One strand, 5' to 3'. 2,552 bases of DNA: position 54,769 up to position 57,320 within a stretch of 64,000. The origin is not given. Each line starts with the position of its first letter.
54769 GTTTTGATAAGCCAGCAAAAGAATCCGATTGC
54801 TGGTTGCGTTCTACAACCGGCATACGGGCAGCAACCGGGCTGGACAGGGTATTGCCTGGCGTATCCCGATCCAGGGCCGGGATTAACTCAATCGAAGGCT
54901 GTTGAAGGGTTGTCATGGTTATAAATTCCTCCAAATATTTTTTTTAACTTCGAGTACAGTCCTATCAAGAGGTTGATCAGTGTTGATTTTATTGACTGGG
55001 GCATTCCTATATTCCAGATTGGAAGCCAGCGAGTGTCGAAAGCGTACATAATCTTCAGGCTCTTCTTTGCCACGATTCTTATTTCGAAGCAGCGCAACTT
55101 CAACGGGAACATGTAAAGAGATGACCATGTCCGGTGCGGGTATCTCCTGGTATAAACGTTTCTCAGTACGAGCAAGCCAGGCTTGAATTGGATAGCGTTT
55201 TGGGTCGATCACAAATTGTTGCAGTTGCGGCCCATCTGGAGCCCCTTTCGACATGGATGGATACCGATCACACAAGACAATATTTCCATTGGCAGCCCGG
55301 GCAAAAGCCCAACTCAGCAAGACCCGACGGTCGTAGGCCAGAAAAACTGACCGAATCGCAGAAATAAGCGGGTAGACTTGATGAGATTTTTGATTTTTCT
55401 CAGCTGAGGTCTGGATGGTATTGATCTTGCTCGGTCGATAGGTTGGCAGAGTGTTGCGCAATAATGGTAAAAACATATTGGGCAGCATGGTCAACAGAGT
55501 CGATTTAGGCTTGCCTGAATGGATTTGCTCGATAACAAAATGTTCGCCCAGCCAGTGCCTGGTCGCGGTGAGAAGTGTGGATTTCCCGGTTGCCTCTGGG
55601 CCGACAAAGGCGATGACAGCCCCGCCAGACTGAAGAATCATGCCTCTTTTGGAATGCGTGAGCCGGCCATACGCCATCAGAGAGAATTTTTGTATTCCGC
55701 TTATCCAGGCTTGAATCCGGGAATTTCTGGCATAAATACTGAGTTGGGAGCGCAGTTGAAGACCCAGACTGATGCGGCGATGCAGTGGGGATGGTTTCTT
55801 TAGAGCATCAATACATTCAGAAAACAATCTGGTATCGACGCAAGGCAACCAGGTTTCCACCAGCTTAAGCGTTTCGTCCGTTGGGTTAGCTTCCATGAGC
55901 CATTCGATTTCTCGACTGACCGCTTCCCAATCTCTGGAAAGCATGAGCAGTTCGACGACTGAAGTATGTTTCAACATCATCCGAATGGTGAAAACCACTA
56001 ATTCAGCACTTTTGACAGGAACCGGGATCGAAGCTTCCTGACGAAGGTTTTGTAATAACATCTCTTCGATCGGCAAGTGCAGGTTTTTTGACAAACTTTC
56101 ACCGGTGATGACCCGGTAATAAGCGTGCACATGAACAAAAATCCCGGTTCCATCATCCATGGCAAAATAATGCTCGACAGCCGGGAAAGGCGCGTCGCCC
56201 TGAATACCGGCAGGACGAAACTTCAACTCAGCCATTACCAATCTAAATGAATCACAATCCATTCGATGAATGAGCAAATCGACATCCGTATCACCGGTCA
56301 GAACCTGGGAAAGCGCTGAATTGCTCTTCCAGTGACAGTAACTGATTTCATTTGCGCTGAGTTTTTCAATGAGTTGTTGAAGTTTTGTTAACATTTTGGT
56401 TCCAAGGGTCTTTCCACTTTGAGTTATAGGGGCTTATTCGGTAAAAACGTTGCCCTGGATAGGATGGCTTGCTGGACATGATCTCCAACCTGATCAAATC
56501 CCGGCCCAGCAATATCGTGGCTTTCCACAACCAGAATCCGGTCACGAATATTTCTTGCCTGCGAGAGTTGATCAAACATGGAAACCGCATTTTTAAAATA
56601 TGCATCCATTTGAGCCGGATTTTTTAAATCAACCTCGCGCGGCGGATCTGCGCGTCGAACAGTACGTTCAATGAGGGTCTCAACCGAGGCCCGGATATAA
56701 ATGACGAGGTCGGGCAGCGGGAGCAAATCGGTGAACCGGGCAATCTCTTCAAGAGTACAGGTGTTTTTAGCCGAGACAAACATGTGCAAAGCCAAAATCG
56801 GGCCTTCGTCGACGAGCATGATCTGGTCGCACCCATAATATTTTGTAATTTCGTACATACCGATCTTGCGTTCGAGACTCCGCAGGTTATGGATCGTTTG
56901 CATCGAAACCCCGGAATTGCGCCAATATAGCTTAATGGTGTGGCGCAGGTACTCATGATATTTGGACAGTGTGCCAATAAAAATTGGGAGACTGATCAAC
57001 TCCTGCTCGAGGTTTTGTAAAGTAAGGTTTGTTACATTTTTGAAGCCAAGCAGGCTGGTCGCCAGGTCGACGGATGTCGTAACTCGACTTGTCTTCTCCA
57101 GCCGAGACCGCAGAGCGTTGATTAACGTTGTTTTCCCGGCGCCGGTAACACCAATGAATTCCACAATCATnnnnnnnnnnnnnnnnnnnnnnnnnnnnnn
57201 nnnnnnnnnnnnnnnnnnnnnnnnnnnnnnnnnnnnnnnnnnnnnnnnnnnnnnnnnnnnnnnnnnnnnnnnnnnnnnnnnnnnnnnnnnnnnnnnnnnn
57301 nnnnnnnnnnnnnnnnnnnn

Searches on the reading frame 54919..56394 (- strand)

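Call 10: search_protein_families(library=pfam, proteins=[window:54919-56394:-], max_evalue=0.001)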
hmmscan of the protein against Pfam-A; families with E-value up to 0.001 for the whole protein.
window:54919-56394:- (491 aa): 0 families

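Call 22: search_protein_families(library=ncbifam, proteins=[window:54919-56394:-], max_evalue=0.001)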
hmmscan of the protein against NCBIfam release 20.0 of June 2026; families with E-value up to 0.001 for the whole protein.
window:54919-56394:- (491 aa): 2 families
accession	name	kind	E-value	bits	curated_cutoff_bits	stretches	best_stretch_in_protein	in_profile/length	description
NF005923.0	PRK07933.1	equivalog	6.4e-06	25.7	193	1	316-447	36-159/213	dTMP kinase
TIGR00041.1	DTMP_kinase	equivalog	0.00063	19.5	83.25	0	411-474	117-187/196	dTMP kinase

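Call 25: search_protein_families(library=pfam, proteins=[window:54919-56394:-], max_evalue=5)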
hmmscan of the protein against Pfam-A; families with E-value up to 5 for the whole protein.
window:54919-56394:- (491 aa): 8 families
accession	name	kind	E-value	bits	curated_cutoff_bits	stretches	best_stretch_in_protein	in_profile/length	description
PF02223.23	Thymidylate_kin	-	0.001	19.3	27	1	409-474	105-176/185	Thymidylate kinase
PF13521.12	AAA_28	-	0.0092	16.7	27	1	261-287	2-28/164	AAA domain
PF13401.12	AAA_22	-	0.037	14.8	27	1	257-308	4-58/130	AAA domain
PF13514.12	AAA_27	-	0.048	13.7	22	1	234-282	3-50/206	AAA domain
PF13555.12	AAA_29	-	0.05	13.8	27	1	253-278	18-42/61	P-loop containing region of AAA domain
PF09818.15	ABC_ATPase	-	0.096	12.1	23.2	1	250-280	73-101/283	P-loop domain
PF01712.25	dNK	-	0.16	12.1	27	1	408-474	110-182/203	Deoxynucleoside kinase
PF00005.33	ABC_tran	-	0.3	12.1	25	1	258-277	11-30/137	ABC transporter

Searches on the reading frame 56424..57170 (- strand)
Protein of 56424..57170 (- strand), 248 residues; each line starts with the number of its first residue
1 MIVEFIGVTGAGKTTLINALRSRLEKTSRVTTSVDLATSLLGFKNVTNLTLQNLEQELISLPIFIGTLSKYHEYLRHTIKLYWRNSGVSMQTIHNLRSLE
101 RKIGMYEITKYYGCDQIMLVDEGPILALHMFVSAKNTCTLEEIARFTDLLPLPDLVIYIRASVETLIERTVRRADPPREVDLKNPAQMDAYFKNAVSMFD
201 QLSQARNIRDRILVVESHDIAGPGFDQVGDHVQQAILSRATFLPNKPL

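Call 11: search_protein_families(library=pfam, proteins=[window:56424-57170:-], max_evalue=0.001)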
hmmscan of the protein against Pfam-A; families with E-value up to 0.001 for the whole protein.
window:56424-57170:- (248 aa): 4 families
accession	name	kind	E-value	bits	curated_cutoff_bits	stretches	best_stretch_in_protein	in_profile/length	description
PF02223.23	Thymidylate_kin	-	1.7e-05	25.1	27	0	84-175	48-140/185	Thymidylate kinase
PF13671.12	AAA_33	-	7.6e-05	23.5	27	0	3-33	2-31/143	AAA domain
PF01712.25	dNK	-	9.3e-05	22.7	27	0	7-199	5-170/203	Deoxynucleoside kinase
PF13238.12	AAA_18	-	0.00011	23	29.4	0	6-37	4-32/128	AAA domain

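Call 22: search_protein_families(library=ncbifam, proteins=[window:56424-57170:-], max_evalue=0.001)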
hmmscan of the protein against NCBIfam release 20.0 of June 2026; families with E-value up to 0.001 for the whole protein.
window:56424-57170:- (248 aa): 2 families
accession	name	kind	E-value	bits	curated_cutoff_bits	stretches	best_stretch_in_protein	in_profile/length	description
NF005923.0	PRK07933.1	equivalog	5.3e-06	25.9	193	0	1-33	1-33/213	dTMP kinase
TIGR00041.1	DTMP_kinase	equivalog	5.9e-05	22.8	83.25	0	5-30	9-35/196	dTMP kinase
